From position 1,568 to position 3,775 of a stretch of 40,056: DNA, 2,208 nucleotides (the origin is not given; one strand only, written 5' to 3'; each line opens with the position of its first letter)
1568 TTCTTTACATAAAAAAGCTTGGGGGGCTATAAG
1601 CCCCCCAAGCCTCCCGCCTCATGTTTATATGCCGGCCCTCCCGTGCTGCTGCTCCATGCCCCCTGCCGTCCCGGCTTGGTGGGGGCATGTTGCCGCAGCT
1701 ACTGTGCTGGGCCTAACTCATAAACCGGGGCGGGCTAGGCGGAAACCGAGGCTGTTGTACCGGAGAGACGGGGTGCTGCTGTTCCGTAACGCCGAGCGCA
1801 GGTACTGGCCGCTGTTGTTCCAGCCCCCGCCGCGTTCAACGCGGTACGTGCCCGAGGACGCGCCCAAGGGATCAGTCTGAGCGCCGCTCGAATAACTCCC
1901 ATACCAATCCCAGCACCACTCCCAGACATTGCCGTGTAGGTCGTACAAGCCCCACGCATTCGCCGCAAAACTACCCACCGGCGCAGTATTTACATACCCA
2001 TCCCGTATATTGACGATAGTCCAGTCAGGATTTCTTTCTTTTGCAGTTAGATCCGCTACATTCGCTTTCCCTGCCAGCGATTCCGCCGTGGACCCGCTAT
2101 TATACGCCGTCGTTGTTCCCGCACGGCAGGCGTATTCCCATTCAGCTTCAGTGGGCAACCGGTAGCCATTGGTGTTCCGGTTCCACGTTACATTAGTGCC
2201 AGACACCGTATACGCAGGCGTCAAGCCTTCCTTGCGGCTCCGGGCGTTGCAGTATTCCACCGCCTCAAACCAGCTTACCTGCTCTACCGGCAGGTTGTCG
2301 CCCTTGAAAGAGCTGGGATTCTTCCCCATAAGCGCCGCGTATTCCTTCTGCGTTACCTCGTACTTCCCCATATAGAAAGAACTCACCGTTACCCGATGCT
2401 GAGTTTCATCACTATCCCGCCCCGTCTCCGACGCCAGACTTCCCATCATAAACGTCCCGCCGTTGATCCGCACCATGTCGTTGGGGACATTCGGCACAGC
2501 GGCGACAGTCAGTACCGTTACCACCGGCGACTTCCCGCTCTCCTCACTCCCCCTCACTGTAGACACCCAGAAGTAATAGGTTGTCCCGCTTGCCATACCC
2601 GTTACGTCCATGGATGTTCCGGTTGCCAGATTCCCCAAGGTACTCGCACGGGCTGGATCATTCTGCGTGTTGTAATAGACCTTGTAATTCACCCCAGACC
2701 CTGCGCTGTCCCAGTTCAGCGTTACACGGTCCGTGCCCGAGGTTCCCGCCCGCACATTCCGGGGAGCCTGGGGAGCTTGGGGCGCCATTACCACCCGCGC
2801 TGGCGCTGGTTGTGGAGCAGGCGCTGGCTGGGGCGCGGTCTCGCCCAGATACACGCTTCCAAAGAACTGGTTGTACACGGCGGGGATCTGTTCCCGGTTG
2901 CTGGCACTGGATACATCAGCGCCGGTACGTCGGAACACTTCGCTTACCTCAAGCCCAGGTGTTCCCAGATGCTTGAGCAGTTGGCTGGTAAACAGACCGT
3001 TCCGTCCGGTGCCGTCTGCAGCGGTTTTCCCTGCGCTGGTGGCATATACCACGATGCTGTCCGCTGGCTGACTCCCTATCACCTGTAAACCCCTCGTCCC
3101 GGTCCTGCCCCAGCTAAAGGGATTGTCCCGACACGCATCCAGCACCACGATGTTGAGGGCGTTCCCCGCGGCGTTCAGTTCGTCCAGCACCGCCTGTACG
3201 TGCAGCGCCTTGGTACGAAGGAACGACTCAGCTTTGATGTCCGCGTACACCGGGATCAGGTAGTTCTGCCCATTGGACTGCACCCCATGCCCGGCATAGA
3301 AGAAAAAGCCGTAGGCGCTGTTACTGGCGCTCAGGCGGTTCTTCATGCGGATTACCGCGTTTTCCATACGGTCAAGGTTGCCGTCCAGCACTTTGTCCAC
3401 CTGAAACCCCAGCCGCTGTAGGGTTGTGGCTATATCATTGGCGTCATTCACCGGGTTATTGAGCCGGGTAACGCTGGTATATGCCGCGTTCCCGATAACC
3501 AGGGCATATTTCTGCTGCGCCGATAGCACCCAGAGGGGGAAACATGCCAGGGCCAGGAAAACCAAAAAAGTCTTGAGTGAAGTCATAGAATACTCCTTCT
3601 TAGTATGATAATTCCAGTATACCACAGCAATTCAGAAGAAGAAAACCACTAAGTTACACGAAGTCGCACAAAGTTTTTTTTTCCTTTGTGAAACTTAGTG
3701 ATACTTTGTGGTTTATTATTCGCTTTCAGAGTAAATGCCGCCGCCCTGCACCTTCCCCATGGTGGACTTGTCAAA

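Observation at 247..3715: Repeat-bracketed 3.4-kb island encoding a secreted caspase-FN3-FGE-sulfatase fusion next to a 29-copy minisatellite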

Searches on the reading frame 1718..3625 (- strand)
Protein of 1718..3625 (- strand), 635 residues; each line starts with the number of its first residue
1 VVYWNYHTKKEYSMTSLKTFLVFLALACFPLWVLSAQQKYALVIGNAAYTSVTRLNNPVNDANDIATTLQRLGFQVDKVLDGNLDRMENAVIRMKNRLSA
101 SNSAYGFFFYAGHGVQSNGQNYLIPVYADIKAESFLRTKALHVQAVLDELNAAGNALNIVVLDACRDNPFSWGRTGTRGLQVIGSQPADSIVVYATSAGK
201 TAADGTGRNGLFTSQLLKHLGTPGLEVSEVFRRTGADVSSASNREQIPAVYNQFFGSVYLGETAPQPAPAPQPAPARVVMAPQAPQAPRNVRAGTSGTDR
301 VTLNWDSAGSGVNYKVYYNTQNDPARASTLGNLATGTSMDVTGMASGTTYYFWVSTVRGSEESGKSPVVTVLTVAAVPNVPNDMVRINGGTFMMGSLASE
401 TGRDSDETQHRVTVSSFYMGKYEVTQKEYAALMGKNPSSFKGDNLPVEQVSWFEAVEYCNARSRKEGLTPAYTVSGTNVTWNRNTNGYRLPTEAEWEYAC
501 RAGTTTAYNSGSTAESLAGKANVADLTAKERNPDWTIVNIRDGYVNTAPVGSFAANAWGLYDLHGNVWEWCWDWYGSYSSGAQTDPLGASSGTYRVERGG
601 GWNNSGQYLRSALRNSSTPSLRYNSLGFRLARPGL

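Call 5: search_protein_families(library=pfam, proteins=[window:1718-3586:-], max_evalue=0.01)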
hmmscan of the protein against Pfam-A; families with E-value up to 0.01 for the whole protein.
window:1718-3586:- (622 aa): 4 families
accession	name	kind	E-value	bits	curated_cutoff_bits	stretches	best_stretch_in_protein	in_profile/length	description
PF03781.23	FGE-sulfatase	-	2.1e-55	188.6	23.3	1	369-619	3-255/255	Sulfatase-modifying factor enzyme 1-like domain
PF00656.27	Peptidase_C14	-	1.1e-38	133.7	21.4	1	26-239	2-225/233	Caspase domain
PF00041.27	fn3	-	9.8e-09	35.8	25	1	274-356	2-81/84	Fibronectin type III domain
PF16656.11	Pur_ac_phosph_N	-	0.0092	17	30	1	278-357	4-90/93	Purple acid Phosphatase, N-terminal domain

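Call 9: find_encoding_contigs(protein=window:1718-3586:-, flank=10000, max_places=10)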
Protein window:1718-3586:- (622 aa): no gene with exactly this product is on record in the collection.

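Call 12: find_encoding_contigs(protein=window:1718-3625:-, flank=10000, max_places=10)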
Protein window:1718-3625:- (635 aa): no gene with exactly this product is on record in the collection.

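Call 31: find_homologous_proteins(query=window:1718-3586:-, max_evalue=1e-20)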
Query window:1718-3586:- (622 aa): 7495 proteins with E <= 1e-20 among 8000 candidates; the best 120 are listed.
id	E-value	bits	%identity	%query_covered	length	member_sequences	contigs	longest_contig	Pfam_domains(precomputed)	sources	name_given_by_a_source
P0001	0.0e+0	1037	77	99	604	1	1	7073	PF00656.28,PF03781.23,PF00041.28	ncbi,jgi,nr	ncbi:MAG: SUMF1/EgtB/PvdO family nonheme iron enzyme [Treponema sp.]|jgi:formylglycine-generating en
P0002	4.4e-287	972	71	100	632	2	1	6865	PF00656.28,PF03781.23,PF00041.28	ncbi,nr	ncbi:MAG: SUMF1/EgtB/PvdO family nonheme iron enzyme [Treponema sp.]|nr:SUMF1/EgtB/PvdO family nonhe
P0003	1.5e-285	967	52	99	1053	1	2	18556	PF00656.28,PF03781.23,PF00041.28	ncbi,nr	ncbi:hypothetical protein FACS1894172_15730 [Spirochaetia bacterium]|nr:hypothetical protein FACS189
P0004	4.3e-266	902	66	100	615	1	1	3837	PF00656.28,PF03781.23,PF00041.28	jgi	jgi:formylglycine-generating enzyme required for sulfatase activity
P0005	1.3e-252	858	67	93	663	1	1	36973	PF00656.28,PF03781.23,PF00041.28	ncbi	ncbi:SUMF1/EgtB/PvdO family nonheme iron enzyme [Breznakiellaceae bacterium SP9]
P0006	1.6e-251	854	75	41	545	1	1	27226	PF00656.28,PF03781.23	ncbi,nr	ncbi:hypothetical protein FACS1894151_03870 [Spirochaetia bacterium]|nr:hypothetical protein FACS189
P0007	4.9e-250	849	64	100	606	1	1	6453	PF00656.28,PF03781.23,PF00041.28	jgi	jgi:formylglycine-generating enzyme required for sulfatase activity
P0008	2.7e-247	840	64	100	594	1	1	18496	PF00656.28,PF03781.23,PF00041.28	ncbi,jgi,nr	ncbi:MAG: SUMF1/EgtB/PvdO family nonheme iron enzyme [Treponema sp.]|jgi:formylglycine-generating en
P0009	4.3e-242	823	62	99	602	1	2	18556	PF00656.28,PF03781.23,PF00041.28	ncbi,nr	ncbi:hypothetical protein FACS1894172_15720 [Spirochaetia bacterium]|nr:hypothetical protein FACS189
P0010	5.6e-239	813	63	99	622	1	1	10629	PF00656.28,PF03781.23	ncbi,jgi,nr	ncbi:MAG: SUMF1/EgtB/PvdO family nonheme iron enzyme [Treponema sp.]|jgi:formylglycine-generating en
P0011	1.1e-234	799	60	99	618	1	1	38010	PF00656.28,PF03781.23,PF00041.28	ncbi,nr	ncbi:hypothetical protein FACS1894164_02780 [Spirochaetia bacterium]|nr:hypothetical protein FACS189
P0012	2.1e-231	788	60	99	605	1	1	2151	PF00656.28,PF03781.23,PF00041.28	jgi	jgi:formylglycine-generating enzyme required for sulfatase activity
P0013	2.4e-229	781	48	99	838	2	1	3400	PF00656.28,PF03781.23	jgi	jgi:formylglycine-generating enzyme required for sulfatase activity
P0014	6.5e-228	776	60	100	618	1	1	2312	PF00656.28,PF03781.23,PF00041.28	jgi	jgi:formylglycine-generating enzyme required for sulfatase activity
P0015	4.2e-223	760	59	99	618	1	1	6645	PF00656.28,PF03781.23,PF00041.28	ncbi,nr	ncbi:hypothetical protein FACS1894164_16810 [Spirochaetia bacterium]|nr:hypothetical protein FACS189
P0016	4.1e-221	754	56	99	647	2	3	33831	PF00656.28,PF03781.23,PF00041.28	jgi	-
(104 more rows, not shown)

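Call 32: find_encoding_contigs(protein=P0001, flank=10000, max_places=4)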
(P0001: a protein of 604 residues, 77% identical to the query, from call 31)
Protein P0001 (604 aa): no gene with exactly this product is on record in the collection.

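Call 33: find_encoding_contigs(protein=P0005, flank=10000, max_places=4)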
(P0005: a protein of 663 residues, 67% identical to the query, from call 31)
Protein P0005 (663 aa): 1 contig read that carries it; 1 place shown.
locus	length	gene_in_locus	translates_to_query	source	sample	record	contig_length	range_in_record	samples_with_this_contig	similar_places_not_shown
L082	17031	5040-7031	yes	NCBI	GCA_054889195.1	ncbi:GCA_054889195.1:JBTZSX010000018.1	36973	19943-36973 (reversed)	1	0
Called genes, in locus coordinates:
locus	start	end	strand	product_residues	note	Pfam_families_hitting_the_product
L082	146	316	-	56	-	-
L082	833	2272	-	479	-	PF02470:MlaD, PF28544:Helical_needle (weak), PF27164:Aq_493_lipo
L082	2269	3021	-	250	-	PF00005:ABC_tran, PF13304:AAA_21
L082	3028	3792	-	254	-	PF02405:MlaE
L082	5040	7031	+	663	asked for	PF00656:Peptidase_C14, PF00041:fn3, PF03781:FGE-sulfatase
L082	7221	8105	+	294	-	PF12784:PDDEXK_2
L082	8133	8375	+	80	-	PF27070:HTH_Rpn_C (weak)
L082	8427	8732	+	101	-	PF03781:FGE-sulfatase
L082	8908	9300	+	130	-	-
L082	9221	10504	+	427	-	PF00465:Fe-ADH, PF13685:Fe-ADH_2 (weak), PF25137:ADH_Fe_C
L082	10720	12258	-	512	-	PF02541:Ppx-GppA, PF21447:Ppx-GppA_III, PF01966:HD (weak)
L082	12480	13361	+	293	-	-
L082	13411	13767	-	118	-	PF01325:Fe_dep_repress, PF09339:HTH_IclR (weak), PF01022:HTH_5 (weak), PF01978:TrmB (weak), PF12802:MarR_2, PF13463:HTH_27 (weak), PF01047:MarR (weak), PF02742:Fe_dep_repr_C, +2 more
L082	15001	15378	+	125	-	-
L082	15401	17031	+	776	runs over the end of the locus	PF03783:CsgG, PF13036:LpoB (faint), PF07603:Lcl_C (weak)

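Call 38: find_encoding_contigs(protein=P0008, flank=6000, max_places=3)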
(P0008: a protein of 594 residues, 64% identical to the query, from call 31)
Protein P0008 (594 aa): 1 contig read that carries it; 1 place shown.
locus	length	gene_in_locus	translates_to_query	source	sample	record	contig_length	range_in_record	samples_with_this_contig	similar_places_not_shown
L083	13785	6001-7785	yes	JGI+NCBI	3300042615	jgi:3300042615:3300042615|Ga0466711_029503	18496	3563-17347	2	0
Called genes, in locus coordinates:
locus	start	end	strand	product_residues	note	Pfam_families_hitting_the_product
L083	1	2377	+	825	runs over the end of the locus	PF07244:POTRA (weak), PF08479:POTRA_2 (faint), PF07244:POTRA, PF01103:Omp85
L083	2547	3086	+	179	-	PF03938:OmpH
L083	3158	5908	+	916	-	PF01624:MutS_I, PF05188:MutS_II, PF05192:MutS_III, PF05190:MutS_IV, PF00488:MutS_V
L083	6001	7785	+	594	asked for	PF00656:Peptidase_C14, PF00041:fn3, PF03781:FGE-sulfatase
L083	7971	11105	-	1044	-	PF00873:ACR_tran, PF03176:MMPL, PF02355:SecD_SecF_C (faint)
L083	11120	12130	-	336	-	PF25917:BSH_RND (weak), PF25973:BSH_CzcB (faint), PF25954:Beta-barrel_RND_2, PF25967:RND-MFP_C (weak), PF25975:CzcB_C (weak), PF25989:YknX_C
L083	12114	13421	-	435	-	PF02321:OEP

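Call 39: find_encoding_contigs(protein=P0011, flank=6000, max_places=3)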
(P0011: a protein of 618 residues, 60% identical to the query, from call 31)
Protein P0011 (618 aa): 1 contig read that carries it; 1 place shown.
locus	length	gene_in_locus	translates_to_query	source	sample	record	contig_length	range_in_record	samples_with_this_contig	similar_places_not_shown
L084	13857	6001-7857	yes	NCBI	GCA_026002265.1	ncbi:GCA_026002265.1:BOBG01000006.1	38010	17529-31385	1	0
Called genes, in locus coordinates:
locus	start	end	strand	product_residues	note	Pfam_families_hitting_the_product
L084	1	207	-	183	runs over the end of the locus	PF13302:Acetyltransf_3, PF00583:Acetyltransf_1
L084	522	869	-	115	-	PF01609:DDE_Tnp_1 (weak), PF13359:DDE_Tnp_4 (weak)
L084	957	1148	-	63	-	-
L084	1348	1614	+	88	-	-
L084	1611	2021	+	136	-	PF01554:MatE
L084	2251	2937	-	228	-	PF00027:cNMP_binding, PF13545:HTH_Crp_2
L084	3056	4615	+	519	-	PF03063:Prismane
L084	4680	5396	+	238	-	PF00037:Fer4 (weak), PF12797:Fer4_2 (weak), PF12837:Fer4_6, PF13237:Fer4_10, PF14697:Fer4_21, PF12838:Fer4_7 (weak), PF13187:Fer4_9 (weak), PF27217:AF_0155, +2 more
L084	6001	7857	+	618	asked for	PF00656:Peptidase_C14, PF00041:fn3, PF03781:FGE-sulfatase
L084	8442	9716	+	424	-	PF10509:GalKase_gal_bdg, PF00288:GHMP_kinases_N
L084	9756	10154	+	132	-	PF00226:DnaJ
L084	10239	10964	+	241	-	PF01026:TatD_DNase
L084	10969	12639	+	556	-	PF00485:PRK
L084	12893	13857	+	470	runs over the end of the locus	PF00112:Peptidase_C1, PF13529:Peptidase_C39_2 (weak), PF14326:DUF4384 (faint)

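Call 55: search_solved_structures(query=window:1718-3586:-, max_evalue=0.00001, show_alignments=2)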
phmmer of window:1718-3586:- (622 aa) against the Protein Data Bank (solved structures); distinct sequences matched with E-value up to 0.00001: 34.
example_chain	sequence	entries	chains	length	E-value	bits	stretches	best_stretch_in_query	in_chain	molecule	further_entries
2y3c_A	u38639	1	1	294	3.2e-31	111.7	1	364-618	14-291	TREPONEMA DENTICOLA VARIABLE PROTEIN 1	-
2aft_X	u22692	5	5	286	3.9e-25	91.6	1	471-619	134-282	Sulfatase modifying factor 1 | Sulfatase-modifying factor 1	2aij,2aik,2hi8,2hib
31dc_A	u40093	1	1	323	4e-25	91.6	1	471-619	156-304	Formylglycine-generating enzyme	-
2aii_X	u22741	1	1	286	8.5e-25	90.5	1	471-619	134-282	Sulfatase modifying factor 1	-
5ssy_A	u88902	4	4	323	8.6e-25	90.5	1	471-619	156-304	Formylglycine-generating enzyme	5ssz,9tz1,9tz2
2afy_X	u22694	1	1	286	8.6e-25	90.5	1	471-619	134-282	Sulfatase modifying factor 1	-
1y1e_X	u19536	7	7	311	1e-24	90.3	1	472-619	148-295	C-alpha-formyglycine-generating enzyme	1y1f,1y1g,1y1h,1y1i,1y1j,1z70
5ssx_A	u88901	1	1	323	2.1e-24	89.2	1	471-619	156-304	Formylglycine-generating enzyme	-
8aru_A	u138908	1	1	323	5.2e-24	87.9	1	471-619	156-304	Formylglycine-generating enzyme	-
5hha_A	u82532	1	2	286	3.2e-22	82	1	370-619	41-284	PvdO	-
2q17_A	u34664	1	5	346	8.2e-22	80.6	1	457-619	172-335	formylglycine generating enzyme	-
6muj_A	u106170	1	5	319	1.2e-21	80.1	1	457-619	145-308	Formylglycine-generating enzyme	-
6s07_A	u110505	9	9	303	5e-21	78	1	467-618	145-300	Formylglycine-generating enzyme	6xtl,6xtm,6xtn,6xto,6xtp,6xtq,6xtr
5nxl_A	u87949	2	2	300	1.1e-20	76.9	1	469-619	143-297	Non-specific serine/threonine protein kinase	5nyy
9mzu_A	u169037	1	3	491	1.5e-15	59.9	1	430-620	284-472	PorK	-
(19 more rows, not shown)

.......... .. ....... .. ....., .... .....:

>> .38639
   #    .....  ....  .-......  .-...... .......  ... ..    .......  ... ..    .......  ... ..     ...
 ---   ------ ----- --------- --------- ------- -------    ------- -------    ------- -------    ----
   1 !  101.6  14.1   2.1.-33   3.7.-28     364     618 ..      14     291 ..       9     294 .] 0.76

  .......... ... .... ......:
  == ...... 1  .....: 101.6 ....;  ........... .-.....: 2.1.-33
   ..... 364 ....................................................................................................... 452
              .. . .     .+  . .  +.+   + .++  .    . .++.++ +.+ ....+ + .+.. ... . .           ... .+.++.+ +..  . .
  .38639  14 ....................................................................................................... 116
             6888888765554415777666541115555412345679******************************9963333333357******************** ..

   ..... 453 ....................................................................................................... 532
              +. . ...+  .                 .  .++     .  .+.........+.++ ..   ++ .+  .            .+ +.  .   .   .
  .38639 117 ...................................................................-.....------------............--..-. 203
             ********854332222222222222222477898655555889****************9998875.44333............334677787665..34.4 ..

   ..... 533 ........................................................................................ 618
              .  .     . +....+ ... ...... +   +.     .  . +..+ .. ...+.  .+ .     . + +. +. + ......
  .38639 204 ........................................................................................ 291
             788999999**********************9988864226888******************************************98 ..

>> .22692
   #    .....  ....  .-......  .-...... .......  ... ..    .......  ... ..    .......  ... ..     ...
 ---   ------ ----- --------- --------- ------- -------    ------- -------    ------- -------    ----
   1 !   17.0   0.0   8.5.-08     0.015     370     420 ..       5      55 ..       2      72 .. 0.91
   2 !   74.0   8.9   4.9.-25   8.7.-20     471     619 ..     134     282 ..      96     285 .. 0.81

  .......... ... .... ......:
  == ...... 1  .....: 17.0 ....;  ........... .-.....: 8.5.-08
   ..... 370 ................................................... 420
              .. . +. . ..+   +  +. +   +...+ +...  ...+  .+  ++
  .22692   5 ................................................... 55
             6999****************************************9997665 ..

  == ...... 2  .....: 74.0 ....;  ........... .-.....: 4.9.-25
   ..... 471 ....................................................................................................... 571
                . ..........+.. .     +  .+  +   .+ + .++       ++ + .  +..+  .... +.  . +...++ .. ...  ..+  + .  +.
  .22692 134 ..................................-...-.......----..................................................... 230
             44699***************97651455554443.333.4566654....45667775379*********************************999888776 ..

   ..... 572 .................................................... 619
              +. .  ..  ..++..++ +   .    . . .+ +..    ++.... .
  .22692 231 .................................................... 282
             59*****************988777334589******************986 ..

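Call 59: search_protein_families(library=pfam, proteins=[L082:8908-9300:+, L082:8427-8732:+, L082:7221-8105:+], max_evalue=0.01)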
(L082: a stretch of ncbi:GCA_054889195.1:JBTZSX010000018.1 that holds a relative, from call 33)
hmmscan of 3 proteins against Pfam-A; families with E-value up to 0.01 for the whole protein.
L082:8908-9300:+ (130 aa): 0 families

L082:8427-8732:+ (101 aa): 1 family
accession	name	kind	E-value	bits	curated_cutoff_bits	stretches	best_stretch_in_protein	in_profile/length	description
PF03781.23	FGE-sulfatase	-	1.8e-08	34.8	23.3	1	17-71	111-180/255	Sulfatase-modifying factor enzyme 1-like domain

L082:7221-8105:+ (294 aa): 1 family
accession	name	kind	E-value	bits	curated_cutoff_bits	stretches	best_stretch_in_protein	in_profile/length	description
PF12784.13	PDDEXK_2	-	4.6e-24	85.9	27.4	1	17-248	3-227/229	PD-(D/E)XK nuclease family transposase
